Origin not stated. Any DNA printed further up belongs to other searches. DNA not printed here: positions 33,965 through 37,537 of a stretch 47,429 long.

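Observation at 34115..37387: One 1090-aa polypeptide fuses an LCAT/PGAP1-like lipase to a CHAT (caspase-fold) protease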

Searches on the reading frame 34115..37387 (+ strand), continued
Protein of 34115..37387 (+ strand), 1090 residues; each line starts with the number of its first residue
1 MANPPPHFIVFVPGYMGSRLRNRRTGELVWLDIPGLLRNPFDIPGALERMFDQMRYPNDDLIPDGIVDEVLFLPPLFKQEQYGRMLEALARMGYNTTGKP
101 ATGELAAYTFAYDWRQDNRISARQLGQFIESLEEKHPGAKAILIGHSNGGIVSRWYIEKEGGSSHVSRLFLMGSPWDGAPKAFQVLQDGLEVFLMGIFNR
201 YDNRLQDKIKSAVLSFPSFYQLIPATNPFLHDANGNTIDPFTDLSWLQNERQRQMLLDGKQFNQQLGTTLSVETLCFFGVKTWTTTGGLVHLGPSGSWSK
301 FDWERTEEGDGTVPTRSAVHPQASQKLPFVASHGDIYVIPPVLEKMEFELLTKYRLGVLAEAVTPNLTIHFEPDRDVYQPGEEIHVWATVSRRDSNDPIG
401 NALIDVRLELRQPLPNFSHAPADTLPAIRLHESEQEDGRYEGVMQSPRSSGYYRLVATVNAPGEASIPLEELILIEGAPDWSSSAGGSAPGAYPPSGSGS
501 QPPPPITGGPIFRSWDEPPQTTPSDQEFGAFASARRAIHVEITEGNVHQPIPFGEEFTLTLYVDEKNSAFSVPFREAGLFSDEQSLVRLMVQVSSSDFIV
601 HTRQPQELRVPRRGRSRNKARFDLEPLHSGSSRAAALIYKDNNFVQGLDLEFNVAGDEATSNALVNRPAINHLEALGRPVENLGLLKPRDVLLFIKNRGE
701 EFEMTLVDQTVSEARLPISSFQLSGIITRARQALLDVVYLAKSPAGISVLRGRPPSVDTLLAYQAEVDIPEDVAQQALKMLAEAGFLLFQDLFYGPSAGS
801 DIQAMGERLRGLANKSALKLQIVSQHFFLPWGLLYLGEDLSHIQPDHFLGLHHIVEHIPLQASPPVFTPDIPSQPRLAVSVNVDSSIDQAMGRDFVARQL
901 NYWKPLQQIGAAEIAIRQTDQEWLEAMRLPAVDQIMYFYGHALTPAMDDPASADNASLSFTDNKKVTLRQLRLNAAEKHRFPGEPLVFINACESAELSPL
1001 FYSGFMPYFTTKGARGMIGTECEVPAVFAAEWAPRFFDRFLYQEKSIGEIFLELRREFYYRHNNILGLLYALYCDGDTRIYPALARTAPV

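Call 56: find_related_loci(query=A2, collection=genome_contigs, flank=8000)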
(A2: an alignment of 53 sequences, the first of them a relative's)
Query A2 (417 aa) in genome_contigs; peptide patterns used: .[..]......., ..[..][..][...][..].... (x = any residue, [..] = any of these).
144 stretches matched a pattern; 120 encode a relative of the query (tblastn E <= 1e-3); the best 80 are kept; 80 distinct loci.
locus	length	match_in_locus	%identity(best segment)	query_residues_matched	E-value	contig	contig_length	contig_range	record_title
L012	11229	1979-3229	58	1-417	5e-159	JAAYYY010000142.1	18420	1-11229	MAG: Chloroflexota bacterium isolate AS06rmzACSIP_272 101076_AS06, whole genome shotgun sequence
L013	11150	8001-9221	54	1-417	2e-140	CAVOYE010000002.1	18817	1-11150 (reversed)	MAG: uncultured Chloroflexia bacterium isolate MFD09964.bin.2.39 genome assembly, contig: contig_1037, whole genome shot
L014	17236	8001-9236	55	3-417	8e-136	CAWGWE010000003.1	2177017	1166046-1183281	MAG: Pyrinomonadaceae bacterium isolate MFD09206.bin.2.123 genome assembly, contig: contig_295, whole genome shotgun seq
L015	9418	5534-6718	54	15-417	5e-134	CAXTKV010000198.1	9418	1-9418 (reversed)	MAG TPA_asm: uncultured Deinococcales bacterium isolate public_SRR11456923_metawrap_bin.5 genome assembly, contig: publi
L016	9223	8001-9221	54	10-416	2e-130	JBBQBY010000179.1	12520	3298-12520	MAG: Caldilineales bacterium isolate Co_metawrap_1292 Cmw_1292_k141_1059697_length_12520_cov_13.0000, whole genome shotg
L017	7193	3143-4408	52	4-417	7e-130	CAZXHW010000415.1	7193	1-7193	MAG TPA_asm: uncultured Heliomicrobium sp. isolate binchicken_co199_63 genome assembly, contig: NODE_7552_length_7193_co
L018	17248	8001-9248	52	1-417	4e-129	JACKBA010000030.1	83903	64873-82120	MAG: Caldilineaceae bacterium isolate HK-STAS-CHLO-9 HK-STAS-CHLO-9_30, whole genome shotgun sequence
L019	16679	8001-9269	50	11-417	4e-129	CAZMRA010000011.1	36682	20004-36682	MAG TPA_asm: uncultured Caldilineaceae bacterium isolate SRP268622_co1_566 genome assembly, contig: NODE_2164_length_366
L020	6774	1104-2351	52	10-417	2e-127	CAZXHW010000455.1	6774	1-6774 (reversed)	MAG TPA_asm: uncultured Heliomicrobium sp. isolate binchicken_co199_63 genome assembly, contig: NODE_8259_length_6774_co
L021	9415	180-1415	52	1-417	1e-124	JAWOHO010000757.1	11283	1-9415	MAG: Caldilinea sp. isolate CWP4-3.bin.175 k191_3033969, whole genome shotgun sequence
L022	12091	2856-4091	54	1-417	6e-124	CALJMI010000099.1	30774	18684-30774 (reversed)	MAG: uncultured Caldilinea sp. isolate N1_Bin_METABAT__52_1 genome assembly, contig: c_000001116666, whole genome shotgu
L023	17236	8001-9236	54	1-417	1e-123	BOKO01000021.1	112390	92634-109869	MAG: Chloroflexota bacterium BroJett021 DNA, sequence21, whole genome shotgun sequence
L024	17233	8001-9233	51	1-417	3e-123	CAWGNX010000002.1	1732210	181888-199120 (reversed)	MAG: uncultured Chloroflexia bacterium isolate MFD09779.bin.1.231 genome assembly, contig: contig_30786, whole genome sh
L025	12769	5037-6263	52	1-417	7e-123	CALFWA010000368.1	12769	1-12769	MAG: uncultured Caldilinea sp. isolate H1_Bin_METABAT__114_1 genome assembly, contig: c_000000248352, whole genome shotg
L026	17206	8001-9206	50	7-417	4e-122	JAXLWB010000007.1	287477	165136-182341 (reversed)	MAG: Caldilineaceae bacterium isolate STL-CHL12 C1.208.fa-7, whole genome shotgun sequence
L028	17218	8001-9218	49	15-417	9e-122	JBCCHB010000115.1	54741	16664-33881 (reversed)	MAG: Chloroflexota bacterium isolate P01_B01_bin.57 k141_2489848_length_54741_cov_39.5899, whole genome shotgun sequence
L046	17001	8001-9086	50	57-415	5e-111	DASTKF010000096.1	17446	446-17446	MAG TPA_asm: Gaiella sp. isolate SMAG_U1951 k141_258426, whole genome shotgun sequence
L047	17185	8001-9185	49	10-417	7e-111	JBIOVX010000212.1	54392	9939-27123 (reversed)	MAG: Thermoanaerobaculia bacterium isolate MAG097 k127_405314, whole genome shotgun sequence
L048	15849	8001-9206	51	10-417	4e-110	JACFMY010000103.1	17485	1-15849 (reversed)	MAG: Caldilineaceae bacterium isolate BROCD010 NODE_2332_length_17485_cov_4.522605, whole genome shotgun sequence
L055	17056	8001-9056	50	67-417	6e-106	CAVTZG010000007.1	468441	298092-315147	MAG: uncultured Actinomycetes bacterium isolate MFD05377.bin.2.91 genome assembly, contig: contig_11836, whole genome sh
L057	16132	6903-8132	48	4-417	1e-104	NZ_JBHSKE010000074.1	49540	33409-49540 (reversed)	Kribbella qitaiheensis strain CGMCC 4.7215 platanus_K_17_124_74, whole genome shotgun sequence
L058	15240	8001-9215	46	3-417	3e-104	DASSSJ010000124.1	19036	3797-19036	MAG TPA_asm: Anaeromyxobacter sp. isolate SMAG_U512 k141_271498, whole genome shotgun sequence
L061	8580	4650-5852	44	14-417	1e-99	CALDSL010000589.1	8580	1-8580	MAG TPA_asm: uncultured Anaerolineaceae bacterium isolate SRR3330211_bin.78_CONCOCT_v1.1_MAG genome assembly, contig: ER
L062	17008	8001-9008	49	83-417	8e-98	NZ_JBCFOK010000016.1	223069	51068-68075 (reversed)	Streptomyces sp. ODS28 16, whole genome shotgun sequence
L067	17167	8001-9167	44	17-417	3e-92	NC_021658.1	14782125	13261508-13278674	Sorangium cellulosum So0157-2, complete sequence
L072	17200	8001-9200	44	23-417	6e-87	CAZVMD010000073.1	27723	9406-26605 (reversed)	MAG TPA_asm: uncultured Myxococcales bacterium isolate SRP189682_co2_147 genome assembly, contig: NODE_2241_length_27723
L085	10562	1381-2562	38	1-417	8e-65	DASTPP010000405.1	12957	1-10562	MAG TPA_asm: Polyangiaceae bacterium isolate SMAG_U2200 k141_123853, whole genome shotgun sequence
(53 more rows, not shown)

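Call 62: predict_structure(alignment_id=A2)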
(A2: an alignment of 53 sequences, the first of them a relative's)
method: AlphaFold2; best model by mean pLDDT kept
length: 417 residues; sequences in the alignment: 53
mean_pLDDT: 90.6   pTM: 0.89
mean pLDDT of the five models: 90.6, 90.4, 89.7, 89.4, 88.4
residues with pLDDT >= 90: 323; 70-90: 66; 50-70: 23; < 50: 5
segments of 3 or more residues with pLDDT < 50: 298-300
pLDDT, mean of each block of 10 residues (from residue 1): 78 93 92 93 92 92 89 69 71 95 93 96 93 97 97 95 95 91 91 79 90 90 92 96 97 95 94 98 85 57 85 94 98 97 95 87 95 98 95 92 96 90
secondary structure, 60 per line:
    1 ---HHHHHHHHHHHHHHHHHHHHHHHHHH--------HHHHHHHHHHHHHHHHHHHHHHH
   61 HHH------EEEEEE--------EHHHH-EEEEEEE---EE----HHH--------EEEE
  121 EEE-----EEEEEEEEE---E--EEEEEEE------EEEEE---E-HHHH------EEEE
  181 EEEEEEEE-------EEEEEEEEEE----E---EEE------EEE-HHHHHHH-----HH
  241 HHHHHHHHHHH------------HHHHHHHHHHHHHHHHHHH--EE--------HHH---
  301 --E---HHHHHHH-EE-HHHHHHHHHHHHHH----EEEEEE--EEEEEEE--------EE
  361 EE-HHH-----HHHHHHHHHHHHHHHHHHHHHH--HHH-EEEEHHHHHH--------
elements in order: H4-29 H38-63 E70-75 H85-88 E90-96 E117-123 E129-137 E144-150 E157-161 H167-170 E177-188 E196-205 E214-216 E223-225 H227-233 H239-251 H264-282 H307-313 H318-331 E336-341 E344-350 E359-362 H372-393 E400-403 H404-409

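Call 65: search_protein_families(library=pfam, proteins=[L018:9252-12230:+, L018:7169-7978:+, L025:6112-9171:+, L048:9055-12171:+, L048:12230-15739:+, L055:9067-10542:-, L057:8122-9558:-, L062:9035-10738:-, L028:9098-13102:+, L047:9189-12485:+], max_evalue=0.01)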
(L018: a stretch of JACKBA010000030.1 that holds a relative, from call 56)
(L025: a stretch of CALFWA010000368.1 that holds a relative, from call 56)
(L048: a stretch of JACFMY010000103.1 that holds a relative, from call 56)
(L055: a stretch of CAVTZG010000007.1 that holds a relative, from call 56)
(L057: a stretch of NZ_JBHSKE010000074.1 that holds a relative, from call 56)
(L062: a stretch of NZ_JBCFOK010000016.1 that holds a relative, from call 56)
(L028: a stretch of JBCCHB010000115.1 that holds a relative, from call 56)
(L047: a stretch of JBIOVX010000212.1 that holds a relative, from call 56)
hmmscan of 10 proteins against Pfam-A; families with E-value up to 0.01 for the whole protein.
L018:9252-12230:+ (993 aa): 2 families
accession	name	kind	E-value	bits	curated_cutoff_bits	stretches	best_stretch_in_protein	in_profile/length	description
PF11860.13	Muramidase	-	3.7e-37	128.7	22.3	1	603-782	3-174/175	N-acetylmuramidase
PF08239.17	SH3_3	-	2.2e-07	31.4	27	1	489-539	1-53/54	Bacterial SH3 domain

L018:7169-7978:+ (270 aa): 3 families
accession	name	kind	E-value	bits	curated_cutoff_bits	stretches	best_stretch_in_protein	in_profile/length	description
PF01400.30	Astacin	-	9.1e-06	25.9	22.5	1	92-185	20-100/189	Astacin (Peptidase family M12A)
PF00413.30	Peptidase_M10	-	1.4e-05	25.4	24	1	153-181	96-126/159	Matrixin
PF10462.15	Peptidase_M66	-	0.0045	16.4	20.6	0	158-179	187-208/306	Peptidase M66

L025:6112-9171:+ (1020 aa): 3 families
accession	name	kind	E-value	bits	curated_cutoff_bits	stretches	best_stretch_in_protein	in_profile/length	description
PF11860.13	Muramidase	-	5.3e-46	157.5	22.3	1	642-819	5-174/175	N-acetylmuramidase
PF08239.17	SH3_3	-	2e-08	34.7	27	1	534-585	1-54/54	Bacterial SH3 domain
PF06347.19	SH3_4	-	0.0019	18.3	24.1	1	533-580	2-50/56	Bacterial SH3 domain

L048:9055-12171:+ (1039 aa): 2 families
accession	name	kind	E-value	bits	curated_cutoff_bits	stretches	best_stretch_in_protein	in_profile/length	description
PF11860.13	Muramidase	-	1.2e-38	133.6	22.3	1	649-828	2-173/175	N-acetylmuramidase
PF08239.17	SH3_3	-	4.1e-09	36.9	27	1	541-591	1-53/54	Bacterial SH3 domain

L048:12230-15739:+ (1170 aa): 3 families
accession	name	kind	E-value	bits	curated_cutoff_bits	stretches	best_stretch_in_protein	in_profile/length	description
PF00656.27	Peptidase_C14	-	3.3e-22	79.8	21.4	1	20-287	3-225/233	Caspase domain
PF24096.1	DUF7379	-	3e-15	57.1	33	1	891-1013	1-125/191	Domain of unknown function (DUF7379)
PF02450.21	LCAT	-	0.0044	16.7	21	1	948-1005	108-167/392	Lecithin:cholesterol acyltransferase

L055:9067-10542:- (492 aa): 3 families
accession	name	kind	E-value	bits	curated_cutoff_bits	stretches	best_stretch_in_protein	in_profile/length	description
PF02450.21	LCAT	-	2.9e-14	53.5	21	1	106-240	70-203/392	Lecithin:cholesterol acyltransferase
PF07819.20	PGAP1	-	5.1e-07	30.1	24.3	1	161-208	90-138/233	PGAP1-like alpha/beta domain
PF12146.15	Hydrolase_4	-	0.0044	16.8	27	1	104-183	12-95/239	Serine aminopeptidase, S33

L057:8122-9558:- (479 aa): 5 families
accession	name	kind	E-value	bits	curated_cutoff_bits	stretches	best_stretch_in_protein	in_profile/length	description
PF02450.21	LCAT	-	3.7e-15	56.5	21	1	103-229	77-203/392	Lecithin:cholesterol acyltransferase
PF07819.20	PGAP1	-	1.9e-06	28.2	24.3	1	144-196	84-137/233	PGAP1-like alpha/beta domain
PF24096.1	DUF7379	-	0.0015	19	33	1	139-194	58-118/191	Domain of unknown function (DUF7379)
PF02089.21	Palm_thioest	-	0.0026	17.9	26.8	1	127-192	50-114/254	Palmitoyl protein thioesterase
PF05057.20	DUF676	-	0.0029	17.6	20.3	1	148-197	75-134/217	Putative serine esterase (DUF676)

L062:9035-10738:- (568 aa): 4 families
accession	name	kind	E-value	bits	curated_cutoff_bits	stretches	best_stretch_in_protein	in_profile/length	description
PF02450.21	LCAT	-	5.5e-13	49.4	21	1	184-303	84-203/392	Lecithin:cholesterol acyltransferase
PF07819.20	PGAP1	-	2e-05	24.9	24.3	1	220-264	86-131/233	PGAP1-like alpha/beta domain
PF05057.20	DUF676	-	0.0015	18.5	20.3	1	221-269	76-132/217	Putative serine esterase (DUF676)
PF24096.1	DUF7379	-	0.0039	17.6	33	1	218-265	63-115/191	Domain of unknown function (DUF7379)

L028:9098-13102:+ (1335 aa): 3 families
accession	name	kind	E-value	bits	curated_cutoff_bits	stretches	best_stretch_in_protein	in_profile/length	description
PF11860.13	Muramidase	-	3.4e-39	135.3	22.3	1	897-1075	2-172/175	N-acetylmuramidase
PF08239.17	SH3_3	-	5e-15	55.9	27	1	777-827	2-54/54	Bacterial SH3 domain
PF06347.19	SH3_4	-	1.4e-06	28.4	24.1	1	780-824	7-52/56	Bacterial SH3 domain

L047:9189-12485:+ (1099 aa): 4 families
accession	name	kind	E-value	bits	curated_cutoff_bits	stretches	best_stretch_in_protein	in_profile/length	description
PF12770.12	CHAT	-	1.3e-09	38.3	24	1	62-324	3-270/289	CHAT domain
PF13191.12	AAA_16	-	4.5e-05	24.4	32.6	1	388-505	16-142/167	AAA ATPase domain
PF01637.24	ATPase_2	-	0.00052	20.3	33.2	1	383-505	10-120/225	ATPase domain predominantly from Archaea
PF24883.2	NPHP3_N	-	0.006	17.2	24.8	0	392-504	21-133/164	Nephrocystin 3, N-terminal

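Call 66: fold_search(model_id=the predicted structure, library=pdb)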
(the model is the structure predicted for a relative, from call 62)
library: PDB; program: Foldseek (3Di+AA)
matches with E <= 10: 1192; with E <= 0.001: 3
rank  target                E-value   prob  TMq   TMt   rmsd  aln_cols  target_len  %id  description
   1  9y6s_8G               6.0e-04  1.00  0.17  0.12  12.6       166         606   15  96-nm repeat of the Leishmania tarentolae doublet microtubule (released 2025-12-17)
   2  4ziu                  6.0e-04  1.00  0.20  0.14  18.1       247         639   13  Crystal structure of native alpha-2-macroglobulin from Escherichia coli spanning the residues from domain MG7 to the C-t (released 2015-06-10)
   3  9pr5_A                9.3e-04  0.77  0.12  0.17  21.8       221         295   14  Cryo-EM structure of the human inward-rectifier potassium 7.1 channel (Kir7.1) extended state (released 2026-02-25)
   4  7bj3                  2.0e-03  0.99  0.21  0.11  12.5       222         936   13  ScpA from Streptococcus pyogenes, S512A active site mutant (released 2021-05-12)
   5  8u01                  2.1e-03  0.99  0.17  0.08  13.7       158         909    9  Crystal Structure of the Glycoside Hydrolase Family 2 TIM Barrel-domain Containing Protein from Phocaeicola plebeius (released 2023-09-27)
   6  5jpm_B                2.8e-03  0.94  0.20  0.12  23.1       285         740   13  Structure of the complex of human complement C4 with MASP-2 rebuilt using iMDFF (released 2016-08-10)
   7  6ske_A                3.0e-03  0.85  0.15  0.04  15.9       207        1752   11  Teneurin 2 in complex with Latrophilin 2 Lec domain (released 2020-02-12)
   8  4u65_E                3.4e-03  0.99  0.20  0.39   9.8       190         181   16  Structure of the periplasmic output domain of the Legionella pneumophila LapD ortholog CdgS9 in complex with Pseudomon (released 2014-08-13)
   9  1l9n_A                3.7e-03  0.57  0.17  0.12  17.2       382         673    9  Three-dimensional structure of the human transglutaminase 3 enzyme: binding of calcium ions change structure for activ (released 2002-05-29)
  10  6vhh_A                4.2e-03  0.80  0.15  0.05  15.5       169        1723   11  Human Teneurin-2 and human Latrophilin-3 binary complex (released 2020-06-03)
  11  9dnm_A                4.4e-03  0.99  0.22  0.22   9.0       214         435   13  Structure of rat beta-arrestin 1 bound to allosteric inhibitor (released 2025-01-22)
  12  8dhe_C                4.4e-03  0.66  0.16  0.11  20.1       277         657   11  Tannerella forsythia beta-glucuronidase (mL1) (released 2023-05-17)
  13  6a8p_A                4.9e-03  0.60  0.17  0.12  15.8       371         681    9  Transglutaminase 2 mutant G224V in complex with GTP (released 2018-09-26)
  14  7yzx_A                5.2e-03  0.97  0.21  0.11  12.6       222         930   13  ScpA from Streptococcus pyogenes, D783A mutant. (released 2022-08-31)
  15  3kd4_A                5.2e-03  0.60  0.21  0.18  17.4       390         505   10  CRYSTAL STRUCTURE OF A PUTATIVE PROTEASE (BDI_1141) FROM PARABACTEROIDES DISTASONIS ATCC 8503 AT 2.00 A RESOLUTION (released 2009-11-24)
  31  2f4m_A                1.1e-02  0.97  0.20  0.27   8.7       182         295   12  The Mouse PNGase-HR23 Complex Reveals a Complete Remodulation of the Protein-Protein Interface Compared to its Yeast O (released 2006-03-07)
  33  2qsf_A                1.2e-02  0.89  0.22  0.20   9.3       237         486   11  Crystal structure of the Rad4-Rad23 complex (released 2007-10-02)
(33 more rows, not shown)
